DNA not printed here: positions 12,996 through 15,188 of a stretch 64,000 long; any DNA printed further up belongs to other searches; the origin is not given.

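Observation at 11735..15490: Translationally coupled VOC-FkbH-ACP(-GNAT) cassette inside a glycan operon: carrier-protein-dependent acyl decoration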

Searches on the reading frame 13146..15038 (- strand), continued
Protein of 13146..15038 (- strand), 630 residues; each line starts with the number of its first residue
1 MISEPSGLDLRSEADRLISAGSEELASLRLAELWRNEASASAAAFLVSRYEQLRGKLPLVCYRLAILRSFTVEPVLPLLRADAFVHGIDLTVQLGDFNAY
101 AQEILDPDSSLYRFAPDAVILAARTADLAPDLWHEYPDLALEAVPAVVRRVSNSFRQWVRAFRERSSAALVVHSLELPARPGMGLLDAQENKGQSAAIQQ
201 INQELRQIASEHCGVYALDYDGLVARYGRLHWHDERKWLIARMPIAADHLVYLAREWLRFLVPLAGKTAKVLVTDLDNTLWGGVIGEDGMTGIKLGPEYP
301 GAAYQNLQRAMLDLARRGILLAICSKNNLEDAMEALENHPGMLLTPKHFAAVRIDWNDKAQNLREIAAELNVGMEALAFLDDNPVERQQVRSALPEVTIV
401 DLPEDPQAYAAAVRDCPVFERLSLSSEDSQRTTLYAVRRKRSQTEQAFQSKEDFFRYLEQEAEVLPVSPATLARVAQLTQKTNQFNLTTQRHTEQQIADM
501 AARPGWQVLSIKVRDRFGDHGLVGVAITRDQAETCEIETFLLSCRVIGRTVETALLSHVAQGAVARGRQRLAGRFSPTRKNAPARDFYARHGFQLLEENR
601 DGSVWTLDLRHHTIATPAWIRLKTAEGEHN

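Call 56: search_dna_similar(query=window:13146-15038:-, collection=plasmids, mode=protein, max_rows=40, max_evalue=1e-20)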
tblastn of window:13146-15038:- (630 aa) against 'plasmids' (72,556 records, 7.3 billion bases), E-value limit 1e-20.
Records with a match: 200; places in all: 203; records where one place covers at least 80% of the query: 30.
Best place of each record, by identity: <60% 200.
By first word of the organism name: Bacillus 52; Sinorhizobium 40; Streptomyces 38; Ralstonia 15; Clostridium 13; Rhodococcus 5; Rhizobium 4; Nocardia 3; Methylosinus 2; Burkholderia 2; and 23 more.
By predicted mobility (MOB-suite, as given by PLSDB): non-mobilizable 122; mobilizable 73; conjugative 5.
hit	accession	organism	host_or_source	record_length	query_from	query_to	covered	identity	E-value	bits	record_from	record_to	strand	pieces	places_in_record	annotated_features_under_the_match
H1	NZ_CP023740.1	Methylosinus trichosporium OB3b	isolate,soil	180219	63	629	90%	35.3%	2e-77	276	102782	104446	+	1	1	HAD-IIIC family phosphatase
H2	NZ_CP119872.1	Methylosinus trichosporium OB3b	Whole Organism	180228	63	629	90%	35.3%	2e-77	276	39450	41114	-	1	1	HAD-IIIC family phosphatase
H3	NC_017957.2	Tistrella mobilis KA081020-065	-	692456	38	593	88%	35.1%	7e-78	277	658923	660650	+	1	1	HAD-IIIC family phosphatase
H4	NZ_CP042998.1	Aquisphaera giovannonii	-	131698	64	602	86%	36.0%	3e-73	264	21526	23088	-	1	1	HAD-IIIC family phosphatase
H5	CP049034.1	Rhodobacteraceae bacterium SC52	Apostichopus japonicus,pure ...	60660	63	609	87%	35.4%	2e-83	293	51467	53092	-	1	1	HAD-IIIC family phosphatase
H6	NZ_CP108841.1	Streptomyces chartreusis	-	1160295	57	627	91%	33.3%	2e-73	264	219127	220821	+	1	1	none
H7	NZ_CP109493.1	Streptomyces sp. NBC_01435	-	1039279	51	617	90%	32.8%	7e-70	254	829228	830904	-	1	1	record has no annotation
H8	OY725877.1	Subdoligranulum variabile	-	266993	44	605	89%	33.0%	1e-77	276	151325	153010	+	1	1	none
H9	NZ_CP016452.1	Sinorhizobium sp. RAC02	Microbial isolate,Algal phycosphere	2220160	40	593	88%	33.5%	3e-76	273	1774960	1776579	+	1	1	none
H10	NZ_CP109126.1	Streptomyces anulatus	-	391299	64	588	83%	34.8%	3e-68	249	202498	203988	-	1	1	SDR family NAD(P)-dependent oxidoreductase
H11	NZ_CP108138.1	Streptomyces sp. NBC_00184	-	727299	64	599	85%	34.1%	1e-77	276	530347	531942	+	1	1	HAD-IIIC family phosphatase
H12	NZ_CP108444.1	Streptomyces sp. NBC_01276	-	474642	86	604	82%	35.2%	1e-68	250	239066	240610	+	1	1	HAD-IIIC family phosphatase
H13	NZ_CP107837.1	Streptomyces sp. NBC_00523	-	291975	79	617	86%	33.8%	8e-69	251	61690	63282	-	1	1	HAD-IIIC family phosphatase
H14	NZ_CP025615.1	Niveispirillum cyanobacteriorum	sing cell,cyanobacterial aggregates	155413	63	602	86%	33.5%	9e-79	280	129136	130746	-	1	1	HAD-IIIC family phosphatase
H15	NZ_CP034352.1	Streptomyces sp. W1SF4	-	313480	86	611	83%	34.3%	8e-65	239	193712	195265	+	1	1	HAD-IIIC family phosphatase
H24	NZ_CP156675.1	Pseudalkalibacillus hwajinpoensis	mixed culture,soil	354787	60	626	90%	29.4%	5e-84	295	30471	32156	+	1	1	HAD-IIIC family phosphatase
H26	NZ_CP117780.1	Burkholderia sp. FERM BP-3421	soil sample,soil sample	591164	97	587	78%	32.8%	2e-61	229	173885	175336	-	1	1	SDR family NAD(P)-dependent oxidoreductase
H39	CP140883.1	Sinorhizobium meliloti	Medicago lupulina,whole organism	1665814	219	604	61%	38.7%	1e-80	286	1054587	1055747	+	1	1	HAD family hydrolase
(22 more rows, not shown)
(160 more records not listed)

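Call 57: get_annotated_region(hit=H26, flank=9000)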
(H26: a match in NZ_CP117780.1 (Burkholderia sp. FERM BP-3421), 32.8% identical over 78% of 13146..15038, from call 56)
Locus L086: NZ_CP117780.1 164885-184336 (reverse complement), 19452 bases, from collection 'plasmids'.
description: Burkholderia sp. FERM BP-3421 plasmid p1, complete sequence
organism: Burkholderia sp. FERM BP-3421 (NCBI taxid 1494466)
taxonomy: Bacteria; Pseudomonadota; Betaproteobacteria; Burkholderiales; Burkholderiaceae; Burkholderia; Burkholderia sp. FERM BP-3421
host: -; source: soil sample,soil sample; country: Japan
typing (MOB-suite, as given by PLSDB): non-mobilizable
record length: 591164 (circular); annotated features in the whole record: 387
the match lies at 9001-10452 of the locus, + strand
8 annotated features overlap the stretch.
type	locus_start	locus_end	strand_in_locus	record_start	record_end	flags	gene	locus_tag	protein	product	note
CDS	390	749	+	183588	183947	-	-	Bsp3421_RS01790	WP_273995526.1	DUF6277 family protein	-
CDS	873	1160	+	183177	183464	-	-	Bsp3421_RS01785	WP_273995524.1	hypothetical protein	-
CDS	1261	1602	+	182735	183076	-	-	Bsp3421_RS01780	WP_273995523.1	hypothetical protein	-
CDS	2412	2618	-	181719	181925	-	-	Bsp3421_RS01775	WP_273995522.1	hypothetical protein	-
CDS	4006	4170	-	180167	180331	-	-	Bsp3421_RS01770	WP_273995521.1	hypothetical protein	-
CDS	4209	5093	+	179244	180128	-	-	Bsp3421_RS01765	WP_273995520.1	helix-turn-helix transcriptional regulator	GO:0006355 - regulation of DNA-templated transcription [Evidence IEA]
CDS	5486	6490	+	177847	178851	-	-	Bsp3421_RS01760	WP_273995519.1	acyltransferase domain-containing protein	-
CDS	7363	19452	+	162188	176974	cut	-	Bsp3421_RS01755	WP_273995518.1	SDR family NAD(P)-dependent oxidoreductase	-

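Call 58: get_annotated_region(hit=H39, flank=8000)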
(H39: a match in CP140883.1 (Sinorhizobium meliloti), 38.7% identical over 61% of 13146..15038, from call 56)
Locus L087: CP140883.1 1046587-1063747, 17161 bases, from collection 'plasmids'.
description: Sinorhizobium meliloti strain ml46 plasmid pSymB, complete sequence
organism: Sinorhizobium meliloti (NCBI taxid 382)
taxonomy: Bacteria; Pseudomonadota; Alphaproteobacteria; Hyphomicrobiales; Rhizobiaceae; Sinorhizobium; Sinorhizobium meliloti
host: -; source: Medicago lupulina,whole organism; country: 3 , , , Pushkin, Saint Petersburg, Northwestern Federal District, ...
typing (MOB-suite, as given by PLSDB): mobilizable; relaxase MOBQ
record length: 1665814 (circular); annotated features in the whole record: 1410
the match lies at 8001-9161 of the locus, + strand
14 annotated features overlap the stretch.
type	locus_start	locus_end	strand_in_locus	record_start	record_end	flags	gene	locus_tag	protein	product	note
CDS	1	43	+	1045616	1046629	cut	-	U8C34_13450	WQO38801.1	autoinducer 2 import system permease LsrD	-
CDS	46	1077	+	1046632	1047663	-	lsrB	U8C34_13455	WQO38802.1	autoinducer 2 ABC transporter substrate-binding protein LsrB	-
CDS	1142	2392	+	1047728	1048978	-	-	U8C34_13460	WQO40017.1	class II aldolase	-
CDS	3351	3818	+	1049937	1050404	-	-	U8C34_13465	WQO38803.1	VOC family protein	-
CDS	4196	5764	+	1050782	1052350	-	-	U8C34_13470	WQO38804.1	MBOAT family protein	-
CDS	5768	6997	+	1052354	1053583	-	-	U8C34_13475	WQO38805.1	TonB-dependent receptor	-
CDS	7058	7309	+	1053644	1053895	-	-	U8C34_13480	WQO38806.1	acyl carrier protein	-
CDS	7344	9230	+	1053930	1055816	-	-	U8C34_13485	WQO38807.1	HAD family hydrolase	-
CDS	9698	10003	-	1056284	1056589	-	-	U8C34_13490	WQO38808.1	hypothetical protein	-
CDS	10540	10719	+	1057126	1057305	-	-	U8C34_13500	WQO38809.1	hypothetical protein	-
CDS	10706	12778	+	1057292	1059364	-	-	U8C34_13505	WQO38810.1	recombinase family protein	-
CDS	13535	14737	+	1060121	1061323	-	-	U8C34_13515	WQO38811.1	IS256-like element ISRm3 family transposase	-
CDS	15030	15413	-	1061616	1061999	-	-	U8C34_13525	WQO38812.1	transposase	-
CDS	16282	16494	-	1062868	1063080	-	-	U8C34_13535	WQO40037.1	hypothetical protein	-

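Call 66: search_dna_similar(query=window:13146-15038:-, collection=plasmids, mode=protein, max_rows=60, max_evalue=1e-20, rows=spread)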
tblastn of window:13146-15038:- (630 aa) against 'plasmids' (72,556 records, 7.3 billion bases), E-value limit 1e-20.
Records with a match: 200; places in all: 203; records where one place covers at least 80% of the query: 30.
Best place of each record, by identity: <60% 200.
By first word of the organism name: Bacillus 52; Sinorhizobium 40; Streptomyces 38; Ralstonia 15; Clostridium 13; Rhodococcus 5; Rhizobium 4; Nocardia 3; Methylosinus 2; Burkholderia 2; and 23 more.
By predicted mobility (MOB-suite, as given by PLSDB): non-mobilizable 122; mobilizable 73; conjugative 5.
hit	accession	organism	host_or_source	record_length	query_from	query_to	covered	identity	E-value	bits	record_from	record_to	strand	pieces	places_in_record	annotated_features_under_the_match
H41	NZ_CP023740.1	Methylosinus trichosporium OB3b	isolate,soil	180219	63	629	90%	35.3%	2e-77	276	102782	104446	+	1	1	HAD-IIIC family phosphatase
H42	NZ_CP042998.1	Aquisphaera giovannonii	-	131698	64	602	86%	36.0%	3e-73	264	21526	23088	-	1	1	HAD-IIIC family phosphatase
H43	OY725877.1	Subdoligranulum variabile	-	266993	44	605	89%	33.0%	1e-77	276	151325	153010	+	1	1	none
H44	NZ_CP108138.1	Streptomyces sp. NBC_00184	-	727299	64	599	85%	34.1%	1e-77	276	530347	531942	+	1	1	HAD-IIIC family phosphatase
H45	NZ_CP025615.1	Niveispirillum cyanobacteriorum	sing cell,cyanobacterial aggregates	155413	63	602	86%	33.5%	9e-79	280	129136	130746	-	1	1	HAD-IIIC family phosphatase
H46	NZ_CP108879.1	Streptomyces sp. NBC_00822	-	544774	64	593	84%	33.2%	2e-73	264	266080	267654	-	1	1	HAD-IIIC family phosphatase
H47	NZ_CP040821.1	Paroceanicella profunda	Cell culture,Deep seawater from Mariana ...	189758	153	593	70%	39.4%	4e-81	287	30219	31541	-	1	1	HAD-IIIC family phosphatase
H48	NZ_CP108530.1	Streptomyces sp. NBC_01224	-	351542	92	587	79%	32.6%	6e-56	213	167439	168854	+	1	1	HAD-IIIC family phosphatase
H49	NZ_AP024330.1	Erwinia rhapontici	Brassica rapa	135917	97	618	83%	29.2%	2e-56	214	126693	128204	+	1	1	HAD-IIIC family phosphatase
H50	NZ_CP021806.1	Sinorhizobium meliloti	Medicago truncatula,Single Cell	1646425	219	604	61%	39.2%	2e-80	285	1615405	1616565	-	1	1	none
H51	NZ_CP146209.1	Sinorhizobium meliloti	-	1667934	219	604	61%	39.0%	6e-80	283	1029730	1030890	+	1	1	none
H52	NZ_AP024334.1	Erwinia rhapontici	Brassica rapa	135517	89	618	78%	30.4%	7e-40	233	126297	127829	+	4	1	hypothetical protein (x3) | HAD-IIIC family phosphatase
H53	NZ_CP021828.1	Sinorhizobium meliloti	Medicago truncatula,Single Cell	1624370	219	604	61%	38.7%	2e-80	285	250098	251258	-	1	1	none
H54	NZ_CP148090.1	Sinorhizobium meliloti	Medicago sativa,cell culture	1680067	219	604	61%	38.7%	9e-80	283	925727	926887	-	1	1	none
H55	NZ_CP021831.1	Sinorhizobium meliloti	Medicago truncatula,Single Cell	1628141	219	604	61%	38.7%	1e-79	283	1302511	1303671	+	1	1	none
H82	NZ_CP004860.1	Bacillus thuringiensis serovar kurstaki str. YBT-1520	soil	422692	264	626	58%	27.1%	9e-30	133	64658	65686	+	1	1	HAD-IIIC family phosphatase | cyclic peptide export ABC transporter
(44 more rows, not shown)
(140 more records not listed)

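Call 67: get_annotated_region(hit=H1, flank=7000)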
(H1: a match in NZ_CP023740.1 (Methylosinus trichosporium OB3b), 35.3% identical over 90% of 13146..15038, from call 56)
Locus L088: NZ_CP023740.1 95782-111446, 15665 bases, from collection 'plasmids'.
description: Methylosinus trichosporium OB3b plasmid pOB3b3, complete sequence
organism: Methylosinus trichosporium OB3b (NCBI taxid 595536)
taxonomy: Bacteria; Pseudomonadota; Alphaproteobacteria; Hyphomicrobiales; Methylocystaceae; Methylosinus; Methylosinus trichosporium; Methylosinus trichosporium OB3b
host: -; source: isolate,soil; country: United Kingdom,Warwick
typing (MOB-suite, as given by PLSDB): non-mobilizable
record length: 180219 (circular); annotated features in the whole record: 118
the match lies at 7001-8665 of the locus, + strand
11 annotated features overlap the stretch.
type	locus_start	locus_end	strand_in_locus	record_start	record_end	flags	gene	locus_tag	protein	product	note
CDS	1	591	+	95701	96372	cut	-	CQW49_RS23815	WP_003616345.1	IS6 family transposase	-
CDS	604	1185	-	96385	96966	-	-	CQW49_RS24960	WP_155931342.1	hypothetical protein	-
CDS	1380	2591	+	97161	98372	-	-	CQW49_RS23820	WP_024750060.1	ISAs1 family transposase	-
CDS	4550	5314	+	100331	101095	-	-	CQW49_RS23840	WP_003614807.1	helix-turn-helix transcriptional regulator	GO:0006355 - regulation of DNA-templated transcription [Evidence IEA]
CDS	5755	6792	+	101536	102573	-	-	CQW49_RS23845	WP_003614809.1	3-oxoacyl-ACP synthase III family protein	-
CDS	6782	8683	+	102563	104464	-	-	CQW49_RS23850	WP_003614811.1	HAD-IIIC family phosphatase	-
CDS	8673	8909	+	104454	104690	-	-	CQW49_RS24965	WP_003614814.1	acyl carrier protein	-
CDS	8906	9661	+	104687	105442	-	-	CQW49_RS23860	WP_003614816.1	2-oxo acid dehydrogenase subunit E2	-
CDS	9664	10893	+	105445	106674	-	-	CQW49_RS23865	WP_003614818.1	FAD-dependent monooxygenase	-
CDS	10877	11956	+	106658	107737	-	-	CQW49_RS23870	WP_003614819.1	alpha/beta hydrolase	-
CDS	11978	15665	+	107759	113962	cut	-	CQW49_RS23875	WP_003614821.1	type I polyketide synthase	-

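Call 68: get_annotated_region(hit=H5, flank=7000)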
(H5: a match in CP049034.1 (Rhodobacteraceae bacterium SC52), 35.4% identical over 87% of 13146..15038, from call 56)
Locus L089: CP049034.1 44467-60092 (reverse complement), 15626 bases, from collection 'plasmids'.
description: Rhodobacteraceae bacterium SC52 plasmid pSC52_6, complete sequence
organism: Rhodobacteraceae bacterium SC52 (NCBI taxid 2745590)
taxonomy: Bacteria; Pseudomonadota; Alphaproteobacteria; Rhodobacterales; Paracoccaceae; ; Rhodobacteraceae bacterium SC52
host: -; source: Apostichopus japonicus,pure culture,Intestine content; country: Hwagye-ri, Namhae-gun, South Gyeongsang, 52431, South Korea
typing (MOB-suite, as given by PLSDB): non-mobilizable
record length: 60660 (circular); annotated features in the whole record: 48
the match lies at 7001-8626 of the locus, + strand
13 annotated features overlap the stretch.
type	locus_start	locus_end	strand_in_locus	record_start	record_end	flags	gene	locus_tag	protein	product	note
CDS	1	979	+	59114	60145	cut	-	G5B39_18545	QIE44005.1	NAD-dependent epimerase/dehydratase family protein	-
CDS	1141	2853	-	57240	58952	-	-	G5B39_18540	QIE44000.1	bifunctional sulfate adenylyltransferase/adenylylsulfate kinase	-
CDS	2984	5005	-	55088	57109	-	-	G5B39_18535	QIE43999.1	acyltransferase family protein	-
CDS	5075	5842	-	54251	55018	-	-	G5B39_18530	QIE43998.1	sulfotransferase family protein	-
CDS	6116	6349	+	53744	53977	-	-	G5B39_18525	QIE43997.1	hypothetical protein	-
CDS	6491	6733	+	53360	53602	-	-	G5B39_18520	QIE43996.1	acyl carrier protein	-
CDS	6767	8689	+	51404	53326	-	-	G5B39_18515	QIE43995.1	HAD-IIIC family phosphatase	-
CDS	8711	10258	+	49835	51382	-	-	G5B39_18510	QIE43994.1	MBOAT family protein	-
CDS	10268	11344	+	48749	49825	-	-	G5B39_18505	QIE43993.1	hypothetical protein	-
CDS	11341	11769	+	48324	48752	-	-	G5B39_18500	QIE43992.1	VOC family protein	-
CDS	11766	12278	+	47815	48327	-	-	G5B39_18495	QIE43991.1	acyltransferase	-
CDS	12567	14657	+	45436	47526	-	-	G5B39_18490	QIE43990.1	hypothetical protein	-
CDS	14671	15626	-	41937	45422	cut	-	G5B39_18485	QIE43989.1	hypothetical protein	-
